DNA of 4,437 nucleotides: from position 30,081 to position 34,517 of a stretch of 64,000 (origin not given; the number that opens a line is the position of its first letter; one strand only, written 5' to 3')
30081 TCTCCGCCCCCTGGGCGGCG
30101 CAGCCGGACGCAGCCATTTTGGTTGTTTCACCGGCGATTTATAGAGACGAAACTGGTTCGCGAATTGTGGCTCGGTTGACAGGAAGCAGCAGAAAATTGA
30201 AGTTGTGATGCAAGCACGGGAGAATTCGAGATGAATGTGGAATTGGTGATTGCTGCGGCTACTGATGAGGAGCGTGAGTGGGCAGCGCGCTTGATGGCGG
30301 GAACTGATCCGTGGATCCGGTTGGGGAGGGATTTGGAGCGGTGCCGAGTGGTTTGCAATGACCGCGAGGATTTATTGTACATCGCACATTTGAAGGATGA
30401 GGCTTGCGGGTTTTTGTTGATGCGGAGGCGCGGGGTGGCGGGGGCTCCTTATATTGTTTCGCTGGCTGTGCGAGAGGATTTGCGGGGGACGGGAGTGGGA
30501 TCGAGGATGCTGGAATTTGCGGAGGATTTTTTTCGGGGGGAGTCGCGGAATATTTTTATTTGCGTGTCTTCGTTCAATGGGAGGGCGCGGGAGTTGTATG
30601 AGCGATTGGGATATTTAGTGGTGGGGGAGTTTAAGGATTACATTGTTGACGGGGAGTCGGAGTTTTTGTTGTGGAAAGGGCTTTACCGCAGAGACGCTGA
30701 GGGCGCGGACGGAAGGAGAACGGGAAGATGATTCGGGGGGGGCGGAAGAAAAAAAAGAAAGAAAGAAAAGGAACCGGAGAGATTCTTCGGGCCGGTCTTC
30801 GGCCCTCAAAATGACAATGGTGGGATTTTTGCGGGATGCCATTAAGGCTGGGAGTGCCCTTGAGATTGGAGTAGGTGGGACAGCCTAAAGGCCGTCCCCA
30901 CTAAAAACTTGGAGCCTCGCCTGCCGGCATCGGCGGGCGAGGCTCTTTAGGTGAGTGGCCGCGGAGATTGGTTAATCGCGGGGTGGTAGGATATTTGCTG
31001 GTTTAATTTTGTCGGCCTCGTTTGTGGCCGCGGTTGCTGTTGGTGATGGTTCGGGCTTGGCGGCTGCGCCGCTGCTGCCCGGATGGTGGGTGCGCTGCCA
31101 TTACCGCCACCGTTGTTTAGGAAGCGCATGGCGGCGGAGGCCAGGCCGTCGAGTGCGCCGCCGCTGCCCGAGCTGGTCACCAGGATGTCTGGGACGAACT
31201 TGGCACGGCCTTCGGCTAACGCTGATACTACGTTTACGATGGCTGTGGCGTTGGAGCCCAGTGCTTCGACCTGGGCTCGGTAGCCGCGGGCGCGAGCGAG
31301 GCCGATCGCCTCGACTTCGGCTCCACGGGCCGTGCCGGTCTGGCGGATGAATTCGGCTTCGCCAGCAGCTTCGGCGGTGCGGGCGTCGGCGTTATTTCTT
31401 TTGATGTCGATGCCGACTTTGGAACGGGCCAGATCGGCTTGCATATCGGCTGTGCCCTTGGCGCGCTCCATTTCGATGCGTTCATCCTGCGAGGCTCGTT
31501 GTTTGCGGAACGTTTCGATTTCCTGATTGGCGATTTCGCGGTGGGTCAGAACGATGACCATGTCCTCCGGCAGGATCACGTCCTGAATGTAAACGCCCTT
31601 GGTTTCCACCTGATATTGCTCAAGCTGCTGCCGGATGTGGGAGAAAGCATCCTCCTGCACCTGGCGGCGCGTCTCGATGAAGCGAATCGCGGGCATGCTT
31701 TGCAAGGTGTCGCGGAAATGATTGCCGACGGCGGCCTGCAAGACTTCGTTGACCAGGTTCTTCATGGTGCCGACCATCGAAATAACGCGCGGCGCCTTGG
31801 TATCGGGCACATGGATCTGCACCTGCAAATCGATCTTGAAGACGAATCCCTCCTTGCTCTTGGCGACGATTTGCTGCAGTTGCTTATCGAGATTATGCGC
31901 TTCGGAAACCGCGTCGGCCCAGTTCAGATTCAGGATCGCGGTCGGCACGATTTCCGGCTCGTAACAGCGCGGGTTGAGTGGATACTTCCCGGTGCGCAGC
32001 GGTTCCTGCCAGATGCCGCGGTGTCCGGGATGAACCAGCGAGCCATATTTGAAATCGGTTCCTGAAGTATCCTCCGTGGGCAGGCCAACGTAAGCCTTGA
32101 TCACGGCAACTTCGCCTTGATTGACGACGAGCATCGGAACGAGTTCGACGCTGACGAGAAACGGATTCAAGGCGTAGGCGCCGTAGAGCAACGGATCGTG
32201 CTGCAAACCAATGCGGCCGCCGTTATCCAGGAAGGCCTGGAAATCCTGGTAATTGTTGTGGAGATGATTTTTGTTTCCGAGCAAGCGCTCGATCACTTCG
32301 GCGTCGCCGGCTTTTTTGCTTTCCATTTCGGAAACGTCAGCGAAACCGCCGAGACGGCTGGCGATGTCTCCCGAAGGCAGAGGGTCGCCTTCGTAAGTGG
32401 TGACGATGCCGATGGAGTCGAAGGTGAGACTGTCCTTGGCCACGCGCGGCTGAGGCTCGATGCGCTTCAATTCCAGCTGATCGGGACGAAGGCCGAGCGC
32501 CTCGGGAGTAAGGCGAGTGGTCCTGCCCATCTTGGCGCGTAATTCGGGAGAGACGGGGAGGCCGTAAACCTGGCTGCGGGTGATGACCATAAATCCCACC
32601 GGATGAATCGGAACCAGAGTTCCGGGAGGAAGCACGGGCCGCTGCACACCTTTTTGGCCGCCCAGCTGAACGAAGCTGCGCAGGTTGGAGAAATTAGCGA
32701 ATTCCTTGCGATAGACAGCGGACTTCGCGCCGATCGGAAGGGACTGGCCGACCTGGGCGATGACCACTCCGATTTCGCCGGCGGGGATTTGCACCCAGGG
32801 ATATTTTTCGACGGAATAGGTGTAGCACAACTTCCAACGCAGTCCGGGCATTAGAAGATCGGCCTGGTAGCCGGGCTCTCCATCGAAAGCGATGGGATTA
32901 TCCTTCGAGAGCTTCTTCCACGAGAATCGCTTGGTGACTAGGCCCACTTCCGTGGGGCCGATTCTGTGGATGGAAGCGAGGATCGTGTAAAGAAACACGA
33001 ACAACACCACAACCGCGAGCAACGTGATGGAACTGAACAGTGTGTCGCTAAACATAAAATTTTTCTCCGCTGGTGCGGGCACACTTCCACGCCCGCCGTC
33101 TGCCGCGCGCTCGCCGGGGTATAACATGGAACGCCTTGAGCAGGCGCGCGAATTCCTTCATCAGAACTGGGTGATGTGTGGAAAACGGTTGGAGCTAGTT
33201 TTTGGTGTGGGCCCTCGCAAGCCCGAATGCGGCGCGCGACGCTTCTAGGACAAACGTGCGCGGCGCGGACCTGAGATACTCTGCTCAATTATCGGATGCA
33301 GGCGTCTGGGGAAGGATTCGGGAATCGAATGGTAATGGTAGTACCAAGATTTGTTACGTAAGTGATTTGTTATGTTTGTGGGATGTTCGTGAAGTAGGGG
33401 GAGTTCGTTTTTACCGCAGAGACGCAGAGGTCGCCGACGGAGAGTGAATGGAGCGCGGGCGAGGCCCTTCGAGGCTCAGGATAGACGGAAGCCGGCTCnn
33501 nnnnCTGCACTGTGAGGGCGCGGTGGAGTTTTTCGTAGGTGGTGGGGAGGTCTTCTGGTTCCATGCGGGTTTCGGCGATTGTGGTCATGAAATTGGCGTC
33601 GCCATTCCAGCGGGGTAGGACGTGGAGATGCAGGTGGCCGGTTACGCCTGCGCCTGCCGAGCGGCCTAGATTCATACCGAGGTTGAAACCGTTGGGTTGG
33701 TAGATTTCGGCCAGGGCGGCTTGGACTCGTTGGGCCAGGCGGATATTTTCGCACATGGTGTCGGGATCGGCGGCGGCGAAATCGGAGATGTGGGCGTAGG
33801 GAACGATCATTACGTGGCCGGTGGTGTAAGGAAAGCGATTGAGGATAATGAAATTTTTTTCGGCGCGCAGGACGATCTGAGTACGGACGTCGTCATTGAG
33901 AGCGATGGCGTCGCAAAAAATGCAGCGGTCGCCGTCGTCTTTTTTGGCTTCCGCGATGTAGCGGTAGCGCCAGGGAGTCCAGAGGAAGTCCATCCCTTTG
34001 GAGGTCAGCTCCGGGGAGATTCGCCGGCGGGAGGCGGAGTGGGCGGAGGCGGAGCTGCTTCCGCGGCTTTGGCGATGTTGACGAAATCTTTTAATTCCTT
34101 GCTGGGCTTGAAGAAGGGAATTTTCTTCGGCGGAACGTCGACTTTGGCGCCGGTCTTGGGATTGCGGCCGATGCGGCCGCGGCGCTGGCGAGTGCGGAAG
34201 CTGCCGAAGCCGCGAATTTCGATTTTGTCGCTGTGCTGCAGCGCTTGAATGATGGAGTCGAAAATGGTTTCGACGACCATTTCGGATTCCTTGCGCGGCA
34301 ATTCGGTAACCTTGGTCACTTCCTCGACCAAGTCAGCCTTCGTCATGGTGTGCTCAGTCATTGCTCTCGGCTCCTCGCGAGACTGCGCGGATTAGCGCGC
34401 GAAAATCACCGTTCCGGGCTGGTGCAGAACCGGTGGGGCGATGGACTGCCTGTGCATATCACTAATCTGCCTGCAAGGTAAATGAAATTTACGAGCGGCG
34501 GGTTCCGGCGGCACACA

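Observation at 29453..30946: Low-GC, compositionally atypical island with a foreign-looking GNAT gene, a non-coding stretch of about 780 nt and a polypurine tract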

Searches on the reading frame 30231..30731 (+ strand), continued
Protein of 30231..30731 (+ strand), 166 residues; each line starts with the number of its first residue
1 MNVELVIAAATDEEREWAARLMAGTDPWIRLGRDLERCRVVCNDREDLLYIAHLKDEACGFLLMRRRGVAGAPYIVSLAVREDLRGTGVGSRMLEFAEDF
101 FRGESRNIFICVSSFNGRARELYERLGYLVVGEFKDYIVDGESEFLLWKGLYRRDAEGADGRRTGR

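Call 87: search_protein_families(library=padloc, proteins=[window:30231-30731:+, L007:8762-9694:+], max_evalue=0.01)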
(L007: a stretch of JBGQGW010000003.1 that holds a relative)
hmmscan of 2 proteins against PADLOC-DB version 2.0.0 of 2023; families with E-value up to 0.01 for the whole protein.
window:30231-30731:+ (166 aa): 0 families

L007:8762-9694:+ (310 aa): 1 family
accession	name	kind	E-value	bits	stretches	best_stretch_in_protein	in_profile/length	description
PDLC00733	Effector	-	1e-11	42.3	1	189-290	261-363/388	TIR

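Call 88: search_protein_families(library=phrogs, proteins=[window:30231-30731:+, L007:8762-9694:+], max_evalue=0.001)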
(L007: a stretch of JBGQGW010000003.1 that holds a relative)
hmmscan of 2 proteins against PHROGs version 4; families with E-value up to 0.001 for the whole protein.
window:30231-30731:+ (166 aa): 3 families
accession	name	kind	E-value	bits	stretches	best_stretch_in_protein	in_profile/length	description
phrog_3810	-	other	5.1e-12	47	1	48-129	60-143/155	acetyltransferase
phrog_1249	-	other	8.3e-12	46.2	1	45-142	57-163/180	acetyltransferase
phrog_21214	-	other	6.2e-06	27.3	1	25-128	27-122/129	acetyltransferase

L007:8762-9694:+ (310 aa): 2 families
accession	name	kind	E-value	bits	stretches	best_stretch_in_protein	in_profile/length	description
phrog_16139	-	unknown function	8.6e-41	141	1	123-295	150-318/323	-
phrog_3634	-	unknown function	1.1e-13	52.3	1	187-293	23-130/237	-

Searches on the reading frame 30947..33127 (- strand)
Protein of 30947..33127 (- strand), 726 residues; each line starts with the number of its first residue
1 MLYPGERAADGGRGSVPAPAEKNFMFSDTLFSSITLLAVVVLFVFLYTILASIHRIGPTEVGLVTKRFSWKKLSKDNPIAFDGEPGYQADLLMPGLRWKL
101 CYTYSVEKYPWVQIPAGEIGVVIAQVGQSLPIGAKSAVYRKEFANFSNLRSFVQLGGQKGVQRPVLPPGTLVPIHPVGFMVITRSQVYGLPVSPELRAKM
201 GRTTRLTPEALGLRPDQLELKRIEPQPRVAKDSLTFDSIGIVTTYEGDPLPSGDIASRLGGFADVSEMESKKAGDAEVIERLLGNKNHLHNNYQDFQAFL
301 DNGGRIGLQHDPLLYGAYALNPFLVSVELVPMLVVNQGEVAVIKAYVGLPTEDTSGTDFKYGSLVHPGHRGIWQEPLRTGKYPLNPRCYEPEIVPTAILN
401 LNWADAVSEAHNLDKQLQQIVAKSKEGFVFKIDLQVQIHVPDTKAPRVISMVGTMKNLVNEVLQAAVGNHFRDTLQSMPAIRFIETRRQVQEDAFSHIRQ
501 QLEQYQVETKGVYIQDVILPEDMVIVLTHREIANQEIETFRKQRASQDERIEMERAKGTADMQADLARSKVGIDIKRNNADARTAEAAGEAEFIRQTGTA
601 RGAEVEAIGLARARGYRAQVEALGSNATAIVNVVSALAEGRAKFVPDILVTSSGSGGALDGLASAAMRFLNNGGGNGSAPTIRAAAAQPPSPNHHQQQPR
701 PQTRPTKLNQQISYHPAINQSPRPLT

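Call 8: search_protein_families(library=pfam, proteins=[window:30947-33127:-], max_evalue=0.1)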
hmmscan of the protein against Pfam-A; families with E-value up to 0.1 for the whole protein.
window:30947-33127:- (726 aa): 2 families
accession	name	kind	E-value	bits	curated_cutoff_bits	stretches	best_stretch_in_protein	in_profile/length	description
PF01145.31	Band_7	-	1e-16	61.9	23.6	1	334-546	2-173/176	SPFH domain / Band 7 family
PF13421.11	Band_7_1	-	0.0092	16.1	24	1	451-529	121-205/211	SPFH domain-Band 7 family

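Call 41: search_protein_families(library=ncbifam, proteins=[window:30947-33127:-], max_evalue=0.01)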
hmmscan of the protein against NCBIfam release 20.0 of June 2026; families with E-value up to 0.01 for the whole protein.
window:30947-33127:- (726 aa): 0 families

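Call 87: search_protein_families(library=padloc, proteins=[window:30947-33127:-], max_evalue=0.01)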
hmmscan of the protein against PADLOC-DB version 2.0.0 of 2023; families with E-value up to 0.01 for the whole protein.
window:30947-33127:- (726 aa): 0 families

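Call 88: search_protein_families(library=phrogs, proteins=[window:30947-33127:-], max_evalue=0.001)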
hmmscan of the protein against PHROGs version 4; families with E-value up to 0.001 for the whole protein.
window:30947-33127:- (726 aa): 1 family
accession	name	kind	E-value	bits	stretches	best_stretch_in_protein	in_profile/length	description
phrog_200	-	other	6e-22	79.3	1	371-599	121-318/379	lipoprotein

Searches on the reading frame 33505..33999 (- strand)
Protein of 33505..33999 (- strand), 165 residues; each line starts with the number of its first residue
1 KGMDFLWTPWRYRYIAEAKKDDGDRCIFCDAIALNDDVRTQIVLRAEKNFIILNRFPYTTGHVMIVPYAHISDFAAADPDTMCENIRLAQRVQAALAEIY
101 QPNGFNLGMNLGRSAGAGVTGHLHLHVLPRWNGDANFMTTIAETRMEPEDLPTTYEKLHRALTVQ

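Call 71: search_protein_families(library=pfam, proteins=[window:33505-33999:-], max_evalue=0.01)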
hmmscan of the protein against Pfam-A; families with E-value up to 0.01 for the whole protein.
window:33505-33999:- (165 aa): 3 families
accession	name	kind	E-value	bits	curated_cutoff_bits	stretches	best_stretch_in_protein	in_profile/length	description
PF01230.28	HIT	-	7.7e-17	62.2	21.5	1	39-130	5-95/98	HIT domain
PF11969.13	DcpS_C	-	4.8e-05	24.2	24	1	26-128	2-100/114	Scavenger mRNA decapping enzyme C-term binding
PF04677.20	CwfJ_C_1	-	6.8e-05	23.2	21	1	20-101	8-83/122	Protein similar to CwfJ C-terminus 1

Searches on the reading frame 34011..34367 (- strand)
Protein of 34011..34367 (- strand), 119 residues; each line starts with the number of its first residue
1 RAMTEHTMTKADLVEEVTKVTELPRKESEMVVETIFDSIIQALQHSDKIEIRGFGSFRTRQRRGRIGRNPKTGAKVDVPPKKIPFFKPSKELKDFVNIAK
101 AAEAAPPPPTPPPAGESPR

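Call 71: search_protein_families(library=pfam, proteins=[window:34011-34367:-], max_evalue=0.01)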
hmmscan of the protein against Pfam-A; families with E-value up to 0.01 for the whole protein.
window:34011-34367:- (119 aa): 2 families
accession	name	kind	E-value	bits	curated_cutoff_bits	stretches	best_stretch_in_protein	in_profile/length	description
PF00216.26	Bac_DNA_binding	-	1.6e-31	108.8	22.4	1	8-97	1-90/90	Bacterial DNA-binding protein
PF18291.6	HU-HIG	-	2.4e-06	28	26.2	1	2-94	26-116/125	HU domain fused to wHTH, Ig, or Glycine-rich motif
